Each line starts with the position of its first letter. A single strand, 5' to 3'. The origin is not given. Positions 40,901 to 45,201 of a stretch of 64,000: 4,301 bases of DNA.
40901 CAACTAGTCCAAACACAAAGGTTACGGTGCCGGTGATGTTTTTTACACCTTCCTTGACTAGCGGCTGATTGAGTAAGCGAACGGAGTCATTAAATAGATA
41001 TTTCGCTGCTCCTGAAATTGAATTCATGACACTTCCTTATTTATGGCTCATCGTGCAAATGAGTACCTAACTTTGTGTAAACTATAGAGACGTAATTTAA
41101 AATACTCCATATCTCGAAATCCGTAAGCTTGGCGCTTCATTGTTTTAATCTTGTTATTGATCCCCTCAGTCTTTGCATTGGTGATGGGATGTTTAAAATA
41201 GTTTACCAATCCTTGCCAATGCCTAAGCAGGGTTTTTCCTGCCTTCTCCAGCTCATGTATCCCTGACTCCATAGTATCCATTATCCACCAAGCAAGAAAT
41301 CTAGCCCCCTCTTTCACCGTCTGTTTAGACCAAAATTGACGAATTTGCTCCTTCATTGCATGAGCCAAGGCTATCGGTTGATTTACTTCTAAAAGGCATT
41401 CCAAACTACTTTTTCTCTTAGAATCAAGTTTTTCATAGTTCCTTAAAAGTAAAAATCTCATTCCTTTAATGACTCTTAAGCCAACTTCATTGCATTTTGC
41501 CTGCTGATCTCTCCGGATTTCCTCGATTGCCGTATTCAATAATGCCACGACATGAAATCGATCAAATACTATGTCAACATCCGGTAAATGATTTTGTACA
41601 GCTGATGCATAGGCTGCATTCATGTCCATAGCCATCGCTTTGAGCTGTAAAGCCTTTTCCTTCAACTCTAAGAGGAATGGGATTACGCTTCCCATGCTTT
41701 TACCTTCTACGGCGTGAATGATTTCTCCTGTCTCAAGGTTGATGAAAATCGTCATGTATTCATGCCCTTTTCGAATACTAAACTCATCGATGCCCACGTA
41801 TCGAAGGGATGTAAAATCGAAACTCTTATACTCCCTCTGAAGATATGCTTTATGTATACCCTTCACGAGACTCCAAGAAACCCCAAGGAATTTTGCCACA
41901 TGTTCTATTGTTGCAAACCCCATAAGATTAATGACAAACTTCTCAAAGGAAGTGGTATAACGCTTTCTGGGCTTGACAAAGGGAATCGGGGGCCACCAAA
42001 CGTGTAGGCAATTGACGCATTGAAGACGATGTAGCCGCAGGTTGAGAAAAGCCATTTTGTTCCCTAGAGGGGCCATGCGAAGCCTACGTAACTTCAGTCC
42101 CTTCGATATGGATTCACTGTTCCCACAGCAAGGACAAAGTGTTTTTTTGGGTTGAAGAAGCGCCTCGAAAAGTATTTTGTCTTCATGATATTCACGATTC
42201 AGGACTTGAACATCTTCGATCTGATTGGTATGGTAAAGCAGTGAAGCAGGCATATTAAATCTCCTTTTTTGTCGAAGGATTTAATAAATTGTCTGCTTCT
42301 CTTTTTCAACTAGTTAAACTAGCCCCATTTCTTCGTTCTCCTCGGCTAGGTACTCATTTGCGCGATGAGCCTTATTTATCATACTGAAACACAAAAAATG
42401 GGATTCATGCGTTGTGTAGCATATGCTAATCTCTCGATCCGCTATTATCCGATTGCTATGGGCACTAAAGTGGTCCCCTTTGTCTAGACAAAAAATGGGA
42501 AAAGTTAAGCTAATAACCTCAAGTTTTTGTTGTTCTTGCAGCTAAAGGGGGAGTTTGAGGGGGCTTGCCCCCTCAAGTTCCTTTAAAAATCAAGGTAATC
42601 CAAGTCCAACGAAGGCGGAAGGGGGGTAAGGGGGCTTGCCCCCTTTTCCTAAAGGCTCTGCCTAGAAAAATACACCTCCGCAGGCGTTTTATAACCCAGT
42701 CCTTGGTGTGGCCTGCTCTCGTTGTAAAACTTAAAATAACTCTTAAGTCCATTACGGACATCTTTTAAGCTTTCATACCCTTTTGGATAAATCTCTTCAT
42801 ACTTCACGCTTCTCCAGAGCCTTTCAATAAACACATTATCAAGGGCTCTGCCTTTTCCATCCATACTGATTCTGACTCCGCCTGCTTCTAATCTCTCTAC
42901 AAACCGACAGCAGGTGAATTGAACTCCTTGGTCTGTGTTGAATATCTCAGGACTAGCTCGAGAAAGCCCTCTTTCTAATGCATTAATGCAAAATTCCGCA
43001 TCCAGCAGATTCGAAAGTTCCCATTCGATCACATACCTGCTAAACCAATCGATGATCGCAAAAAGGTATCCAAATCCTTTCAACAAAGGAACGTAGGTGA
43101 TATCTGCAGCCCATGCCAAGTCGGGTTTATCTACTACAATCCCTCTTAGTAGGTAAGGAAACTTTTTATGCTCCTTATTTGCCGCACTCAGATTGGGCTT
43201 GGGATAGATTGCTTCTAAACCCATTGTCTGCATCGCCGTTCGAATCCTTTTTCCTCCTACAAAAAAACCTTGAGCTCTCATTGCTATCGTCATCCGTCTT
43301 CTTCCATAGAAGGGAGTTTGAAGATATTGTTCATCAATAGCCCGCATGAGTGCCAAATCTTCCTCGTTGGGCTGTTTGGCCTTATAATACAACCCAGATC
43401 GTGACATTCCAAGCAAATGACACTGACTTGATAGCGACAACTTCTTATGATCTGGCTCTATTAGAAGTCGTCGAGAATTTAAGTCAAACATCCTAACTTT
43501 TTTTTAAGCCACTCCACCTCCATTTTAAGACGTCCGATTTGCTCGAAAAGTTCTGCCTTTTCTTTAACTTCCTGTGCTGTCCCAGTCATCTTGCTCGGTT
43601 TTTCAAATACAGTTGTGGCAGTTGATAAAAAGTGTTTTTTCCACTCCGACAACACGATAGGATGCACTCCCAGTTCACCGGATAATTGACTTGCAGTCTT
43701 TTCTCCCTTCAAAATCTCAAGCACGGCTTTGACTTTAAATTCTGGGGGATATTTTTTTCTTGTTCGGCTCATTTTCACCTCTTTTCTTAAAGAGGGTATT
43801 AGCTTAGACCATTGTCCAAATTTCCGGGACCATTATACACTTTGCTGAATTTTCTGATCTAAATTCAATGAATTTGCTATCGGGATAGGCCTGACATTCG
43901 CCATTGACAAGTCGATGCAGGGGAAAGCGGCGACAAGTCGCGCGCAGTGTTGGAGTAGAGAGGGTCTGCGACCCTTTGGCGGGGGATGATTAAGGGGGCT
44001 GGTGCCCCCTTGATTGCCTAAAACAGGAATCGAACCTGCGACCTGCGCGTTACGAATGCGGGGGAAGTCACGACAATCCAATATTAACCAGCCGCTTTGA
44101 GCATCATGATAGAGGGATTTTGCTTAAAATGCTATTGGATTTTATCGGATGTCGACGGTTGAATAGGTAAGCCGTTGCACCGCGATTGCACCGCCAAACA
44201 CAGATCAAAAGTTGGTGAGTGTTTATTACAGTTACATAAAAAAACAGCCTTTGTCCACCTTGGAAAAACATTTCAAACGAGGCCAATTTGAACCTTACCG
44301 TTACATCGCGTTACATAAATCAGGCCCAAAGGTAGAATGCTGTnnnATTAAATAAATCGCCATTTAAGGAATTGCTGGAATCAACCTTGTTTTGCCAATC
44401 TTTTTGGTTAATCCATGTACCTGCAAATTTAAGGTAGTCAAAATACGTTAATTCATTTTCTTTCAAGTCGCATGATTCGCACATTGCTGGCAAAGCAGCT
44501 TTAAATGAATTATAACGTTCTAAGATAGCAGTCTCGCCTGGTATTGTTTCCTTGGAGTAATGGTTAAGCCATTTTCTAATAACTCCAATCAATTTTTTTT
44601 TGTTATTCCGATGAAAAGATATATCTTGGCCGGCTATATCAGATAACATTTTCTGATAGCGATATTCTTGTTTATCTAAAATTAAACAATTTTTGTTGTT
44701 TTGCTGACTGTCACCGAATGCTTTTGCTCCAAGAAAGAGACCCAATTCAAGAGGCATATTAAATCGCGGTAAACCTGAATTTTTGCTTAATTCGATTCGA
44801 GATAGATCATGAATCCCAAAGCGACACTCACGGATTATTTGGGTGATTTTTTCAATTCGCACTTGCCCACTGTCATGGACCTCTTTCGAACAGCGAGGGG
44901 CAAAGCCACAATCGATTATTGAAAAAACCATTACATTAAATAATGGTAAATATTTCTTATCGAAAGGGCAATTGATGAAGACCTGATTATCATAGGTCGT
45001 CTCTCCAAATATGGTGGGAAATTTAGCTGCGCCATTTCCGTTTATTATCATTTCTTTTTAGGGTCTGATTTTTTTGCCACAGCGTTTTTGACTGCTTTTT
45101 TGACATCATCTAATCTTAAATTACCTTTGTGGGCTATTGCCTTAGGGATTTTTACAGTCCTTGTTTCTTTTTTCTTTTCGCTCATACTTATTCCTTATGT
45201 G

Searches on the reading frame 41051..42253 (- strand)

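Call 59: search_protein_families(library=pfam, proteins=[window:41051-42253:-], max_evalue=0.001)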
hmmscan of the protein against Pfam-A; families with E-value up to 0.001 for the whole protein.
window:41051-42253:- (401 aa): 3 families
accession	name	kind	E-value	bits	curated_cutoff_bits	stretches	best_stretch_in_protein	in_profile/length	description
PF01610.23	DDE_Tnp_ISL3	-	2.3e-75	253.9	23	1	153-389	1-240/240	Transposase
PF13542.12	HTH_Tnp_ISL3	-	1.7e-09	37.4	27.4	1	89-137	2-50/51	Helix-turn-helix domain of transposase family ISL3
PF14690.11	Zn_ribbon_ISL3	-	1.5e-05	25.7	25.5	1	38-82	3-47/47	zinc-finger of transposase IS204/IS1001/IS1096/IS1165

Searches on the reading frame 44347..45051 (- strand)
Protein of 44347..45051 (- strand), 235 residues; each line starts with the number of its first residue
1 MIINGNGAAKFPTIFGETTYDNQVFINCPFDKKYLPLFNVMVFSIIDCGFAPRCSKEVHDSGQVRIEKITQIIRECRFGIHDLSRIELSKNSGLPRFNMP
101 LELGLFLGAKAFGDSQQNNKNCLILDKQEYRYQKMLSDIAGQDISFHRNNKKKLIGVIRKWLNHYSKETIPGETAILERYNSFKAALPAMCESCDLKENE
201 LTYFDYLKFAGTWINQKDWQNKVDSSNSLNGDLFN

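Call 3: search_protein_families(library=pfam, proteins=[window:44347-45051:-], max_evalue=1)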
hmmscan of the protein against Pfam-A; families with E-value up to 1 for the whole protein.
window:44347-45051:- (235 aa): 1 family
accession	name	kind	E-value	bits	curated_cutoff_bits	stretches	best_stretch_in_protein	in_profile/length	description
PF10137.14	CAP12-PCTIR_TIR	-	0.0025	18.2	24.7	1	43-141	17-111/119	CAP12/Pycsar effector protein, TIR domain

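Call 4: search_protein_families(library=padloc, proteins=[window:44347-45051:-], max_evalue=1)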
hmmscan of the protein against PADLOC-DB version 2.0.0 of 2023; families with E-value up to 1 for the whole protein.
window:44347-45051:- (235 aa): 1 family
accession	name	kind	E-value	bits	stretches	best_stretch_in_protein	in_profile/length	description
PDLC00729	Effector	-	0.017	12.6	1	91-161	76-137/310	TIR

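Call 5: search_protein_families(library=ncbifam, proteins=[window:44347-45051:-], max_evalue=1)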
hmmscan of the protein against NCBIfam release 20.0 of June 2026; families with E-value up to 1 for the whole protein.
window:44347-45051:- (235 aa): 0 families

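Call 8: search_protein_families(library=phrogs, proteins=[window:44347-45051:-], max_evalue=1)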
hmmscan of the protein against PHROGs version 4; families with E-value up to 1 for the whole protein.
window:44347-45051:- (235 aa): 0 families
